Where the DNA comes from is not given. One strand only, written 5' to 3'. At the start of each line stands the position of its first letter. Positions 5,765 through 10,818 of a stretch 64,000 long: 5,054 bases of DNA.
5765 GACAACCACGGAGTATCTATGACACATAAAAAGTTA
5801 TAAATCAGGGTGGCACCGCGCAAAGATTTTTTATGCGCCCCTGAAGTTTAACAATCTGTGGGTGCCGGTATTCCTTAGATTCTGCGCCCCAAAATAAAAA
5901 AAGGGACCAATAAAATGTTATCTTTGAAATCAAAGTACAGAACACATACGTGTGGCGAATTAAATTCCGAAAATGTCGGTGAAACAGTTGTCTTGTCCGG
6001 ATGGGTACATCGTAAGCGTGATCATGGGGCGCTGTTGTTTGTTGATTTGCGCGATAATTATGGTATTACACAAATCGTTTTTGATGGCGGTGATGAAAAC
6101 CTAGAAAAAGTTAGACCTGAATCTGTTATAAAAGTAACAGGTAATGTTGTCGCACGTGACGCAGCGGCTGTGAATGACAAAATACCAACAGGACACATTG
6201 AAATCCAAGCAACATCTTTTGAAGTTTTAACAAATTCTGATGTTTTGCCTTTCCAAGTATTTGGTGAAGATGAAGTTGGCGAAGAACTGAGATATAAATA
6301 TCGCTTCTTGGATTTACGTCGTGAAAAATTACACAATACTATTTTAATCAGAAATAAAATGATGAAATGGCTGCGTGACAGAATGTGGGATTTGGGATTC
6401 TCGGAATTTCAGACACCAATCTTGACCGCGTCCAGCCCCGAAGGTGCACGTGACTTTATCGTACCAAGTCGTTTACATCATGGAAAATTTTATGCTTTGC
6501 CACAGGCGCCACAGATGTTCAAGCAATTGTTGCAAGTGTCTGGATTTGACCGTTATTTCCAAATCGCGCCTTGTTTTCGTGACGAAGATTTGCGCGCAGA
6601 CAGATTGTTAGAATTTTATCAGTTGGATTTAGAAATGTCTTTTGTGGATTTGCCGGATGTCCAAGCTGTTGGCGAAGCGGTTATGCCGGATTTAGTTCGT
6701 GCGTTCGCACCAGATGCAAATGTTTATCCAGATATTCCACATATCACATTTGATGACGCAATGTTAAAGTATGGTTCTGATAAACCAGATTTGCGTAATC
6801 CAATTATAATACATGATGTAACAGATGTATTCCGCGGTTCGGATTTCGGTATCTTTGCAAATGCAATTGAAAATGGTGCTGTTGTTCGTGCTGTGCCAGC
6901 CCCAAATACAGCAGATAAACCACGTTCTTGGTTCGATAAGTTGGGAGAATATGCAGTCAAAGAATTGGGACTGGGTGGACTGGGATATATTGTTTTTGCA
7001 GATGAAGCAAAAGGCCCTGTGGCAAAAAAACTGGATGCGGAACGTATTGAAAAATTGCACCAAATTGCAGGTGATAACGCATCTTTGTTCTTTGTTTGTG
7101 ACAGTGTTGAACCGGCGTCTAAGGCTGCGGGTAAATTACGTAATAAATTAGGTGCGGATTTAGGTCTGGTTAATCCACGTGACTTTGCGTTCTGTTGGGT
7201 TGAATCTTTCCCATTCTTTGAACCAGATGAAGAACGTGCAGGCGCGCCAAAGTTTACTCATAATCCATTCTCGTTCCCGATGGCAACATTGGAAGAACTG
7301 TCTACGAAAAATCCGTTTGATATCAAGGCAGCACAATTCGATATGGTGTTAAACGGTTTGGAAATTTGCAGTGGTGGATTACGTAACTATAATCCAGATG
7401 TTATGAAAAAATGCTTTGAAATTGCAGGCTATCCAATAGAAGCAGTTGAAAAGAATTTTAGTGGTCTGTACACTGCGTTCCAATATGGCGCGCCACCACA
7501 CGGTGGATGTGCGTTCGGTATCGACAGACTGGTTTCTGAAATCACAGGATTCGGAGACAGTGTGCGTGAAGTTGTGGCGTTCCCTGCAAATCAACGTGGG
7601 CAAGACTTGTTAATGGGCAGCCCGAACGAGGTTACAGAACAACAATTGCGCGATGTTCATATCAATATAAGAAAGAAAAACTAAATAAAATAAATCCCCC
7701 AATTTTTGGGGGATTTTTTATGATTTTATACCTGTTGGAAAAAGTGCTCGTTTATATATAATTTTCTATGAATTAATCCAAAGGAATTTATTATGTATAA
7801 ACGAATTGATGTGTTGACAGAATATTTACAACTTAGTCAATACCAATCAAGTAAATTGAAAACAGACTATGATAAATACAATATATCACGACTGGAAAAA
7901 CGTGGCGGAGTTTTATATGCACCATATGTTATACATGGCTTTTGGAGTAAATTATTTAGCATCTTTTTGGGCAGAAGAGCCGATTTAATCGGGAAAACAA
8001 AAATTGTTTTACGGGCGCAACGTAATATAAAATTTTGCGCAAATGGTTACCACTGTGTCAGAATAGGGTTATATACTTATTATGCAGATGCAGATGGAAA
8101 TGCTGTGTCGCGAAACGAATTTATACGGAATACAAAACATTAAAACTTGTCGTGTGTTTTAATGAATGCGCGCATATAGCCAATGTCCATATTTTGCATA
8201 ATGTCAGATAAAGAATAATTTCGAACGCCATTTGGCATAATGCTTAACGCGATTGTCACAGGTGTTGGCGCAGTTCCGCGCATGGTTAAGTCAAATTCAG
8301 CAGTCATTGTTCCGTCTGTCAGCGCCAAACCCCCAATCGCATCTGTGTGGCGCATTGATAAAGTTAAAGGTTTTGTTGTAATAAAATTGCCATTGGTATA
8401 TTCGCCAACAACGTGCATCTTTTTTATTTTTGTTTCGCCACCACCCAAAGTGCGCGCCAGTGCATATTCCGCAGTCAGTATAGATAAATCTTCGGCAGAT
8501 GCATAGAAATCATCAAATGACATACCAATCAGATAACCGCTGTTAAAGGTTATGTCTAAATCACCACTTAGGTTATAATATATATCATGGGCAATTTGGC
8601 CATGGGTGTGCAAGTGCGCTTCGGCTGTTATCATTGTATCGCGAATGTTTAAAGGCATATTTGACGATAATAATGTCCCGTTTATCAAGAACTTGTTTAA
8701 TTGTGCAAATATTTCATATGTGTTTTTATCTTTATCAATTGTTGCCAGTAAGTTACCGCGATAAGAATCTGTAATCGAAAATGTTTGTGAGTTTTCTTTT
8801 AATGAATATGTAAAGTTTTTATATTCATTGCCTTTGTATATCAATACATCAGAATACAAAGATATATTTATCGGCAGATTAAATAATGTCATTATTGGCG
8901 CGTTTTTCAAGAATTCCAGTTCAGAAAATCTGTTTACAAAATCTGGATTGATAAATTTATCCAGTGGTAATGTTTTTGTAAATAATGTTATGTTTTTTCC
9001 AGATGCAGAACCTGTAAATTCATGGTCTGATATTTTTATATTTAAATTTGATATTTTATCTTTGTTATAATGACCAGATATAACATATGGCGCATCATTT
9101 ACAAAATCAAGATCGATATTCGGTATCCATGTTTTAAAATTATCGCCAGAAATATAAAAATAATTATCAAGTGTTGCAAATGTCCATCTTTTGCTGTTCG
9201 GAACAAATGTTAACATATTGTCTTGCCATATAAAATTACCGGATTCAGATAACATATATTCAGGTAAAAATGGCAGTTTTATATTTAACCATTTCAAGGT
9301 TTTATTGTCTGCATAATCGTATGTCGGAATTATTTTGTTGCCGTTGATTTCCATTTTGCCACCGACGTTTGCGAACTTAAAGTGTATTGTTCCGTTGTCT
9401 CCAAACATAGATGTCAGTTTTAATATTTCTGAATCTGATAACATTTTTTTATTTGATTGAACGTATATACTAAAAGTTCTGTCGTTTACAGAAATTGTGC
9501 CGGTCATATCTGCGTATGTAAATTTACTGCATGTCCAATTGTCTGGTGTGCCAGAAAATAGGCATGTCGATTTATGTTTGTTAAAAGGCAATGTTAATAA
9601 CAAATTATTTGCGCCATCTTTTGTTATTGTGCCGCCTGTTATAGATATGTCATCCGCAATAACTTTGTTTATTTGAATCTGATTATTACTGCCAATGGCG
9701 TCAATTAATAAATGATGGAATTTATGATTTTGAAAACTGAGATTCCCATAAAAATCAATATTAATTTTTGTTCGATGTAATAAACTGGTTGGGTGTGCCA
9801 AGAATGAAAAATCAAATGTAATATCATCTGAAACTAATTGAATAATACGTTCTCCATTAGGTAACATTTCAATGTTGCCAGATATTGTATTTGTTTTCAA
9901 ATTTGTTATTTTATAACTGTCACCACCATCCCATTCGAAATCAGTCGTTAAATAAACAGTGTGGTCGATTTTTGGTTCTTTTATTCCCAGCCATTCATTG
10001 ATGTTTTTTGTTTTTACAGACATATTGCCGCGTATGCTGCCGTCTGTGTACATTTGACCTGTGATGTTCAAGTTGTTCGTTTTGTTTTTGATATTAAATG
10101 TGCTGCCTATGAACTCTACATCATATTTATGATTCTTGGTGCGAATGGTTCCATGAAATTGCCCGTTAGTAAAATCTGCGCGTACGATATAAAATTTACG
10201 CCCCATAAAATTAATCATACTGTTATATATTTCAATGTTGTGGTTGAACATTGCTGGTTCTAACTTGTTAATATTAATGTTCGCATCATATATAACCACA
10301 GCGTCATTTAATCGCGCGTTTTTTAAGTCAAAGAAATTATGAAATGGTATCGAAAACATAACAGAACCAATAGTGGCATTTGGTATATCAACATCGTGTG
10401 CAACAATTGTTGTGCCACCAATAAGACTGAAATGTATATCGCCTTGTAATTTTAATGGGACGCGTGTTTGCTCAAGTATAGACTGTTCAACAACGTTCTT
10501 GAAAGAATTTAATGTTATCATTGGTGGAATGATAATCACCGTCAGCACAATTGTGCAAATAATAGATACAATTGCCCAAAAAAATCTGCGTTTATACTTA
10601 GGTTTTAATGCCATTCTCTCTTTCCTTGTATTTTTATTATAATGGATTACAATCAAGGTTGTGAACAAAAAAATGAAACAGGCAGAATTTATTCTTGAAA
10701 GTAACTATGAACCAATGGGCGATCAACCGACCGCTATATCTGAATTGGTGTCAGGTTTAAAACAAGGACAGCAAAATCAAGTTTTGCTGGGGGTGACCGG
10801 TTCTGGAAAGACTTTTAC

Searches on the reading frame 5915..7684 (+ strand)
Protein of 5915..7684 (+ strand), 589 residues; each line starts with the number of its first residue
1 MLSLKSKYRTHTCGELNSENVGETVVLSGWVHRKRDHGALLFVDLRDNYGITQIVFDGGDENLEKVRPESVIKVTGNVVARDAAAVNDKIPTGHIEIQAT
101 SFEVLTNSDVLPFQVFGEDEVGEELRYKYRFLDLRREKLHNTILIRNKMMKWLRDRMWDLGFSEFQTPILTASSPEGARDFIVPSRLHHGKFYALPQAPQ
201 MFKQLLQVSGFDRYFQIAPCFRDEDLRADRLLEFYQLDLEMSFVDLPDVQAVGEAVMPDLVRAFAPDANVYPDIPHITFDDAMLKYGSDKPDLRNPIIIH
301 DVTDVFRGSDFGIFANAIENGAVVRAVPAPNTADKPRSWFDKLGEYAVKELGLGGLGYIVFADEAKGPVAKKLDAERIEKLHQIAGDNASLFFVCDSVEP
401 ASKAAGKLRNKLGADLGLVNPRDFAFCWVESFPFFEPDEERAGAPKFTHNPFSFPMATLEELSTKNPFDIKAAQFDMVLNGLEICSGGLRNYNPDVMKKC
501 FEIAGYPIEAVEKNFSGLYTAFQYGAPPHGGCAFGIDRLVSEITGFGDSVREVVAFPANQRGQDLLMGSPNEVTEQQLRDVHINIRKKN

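Call 42: search_protein_families(library=pfam, proteins=[window:5915-7684:+], max_evalue=0.001)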
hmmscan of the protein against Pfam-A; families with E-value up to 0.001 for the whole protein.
window:5915-7684:+ (589 aa): 3 families
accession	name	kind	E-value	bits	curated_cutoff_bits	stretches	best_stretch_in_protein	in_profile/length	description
PF00152.25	tRNA-synt_2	-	1.5e-94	317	25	1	123-560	2-308/308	tRNA synthetases class II (D, K and N)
PF01336.31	tRNA_anti-codon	-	5.4e-16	58.7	27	1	25-105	1-75/75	OB-fold nucleic acid binding domain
PF02938.19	GAD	-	3e-07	31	23.4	1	314-404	1-94/95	GAD domain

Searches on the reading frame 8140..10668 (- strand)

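Call 42: search_protein_families(library=pfam, proteins=[window:8140-10668:-], max_evalue=0.001)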
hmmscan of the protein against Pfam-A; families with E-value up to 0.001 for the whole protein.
window:8140-10668:- (842 aa): 1 family
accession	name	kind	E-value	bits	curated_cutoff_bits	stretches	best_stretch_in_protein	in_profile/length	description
PF05170.20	AsmA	-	5.5e-07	29.2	29.8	1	30-107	9-86/607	AsmA family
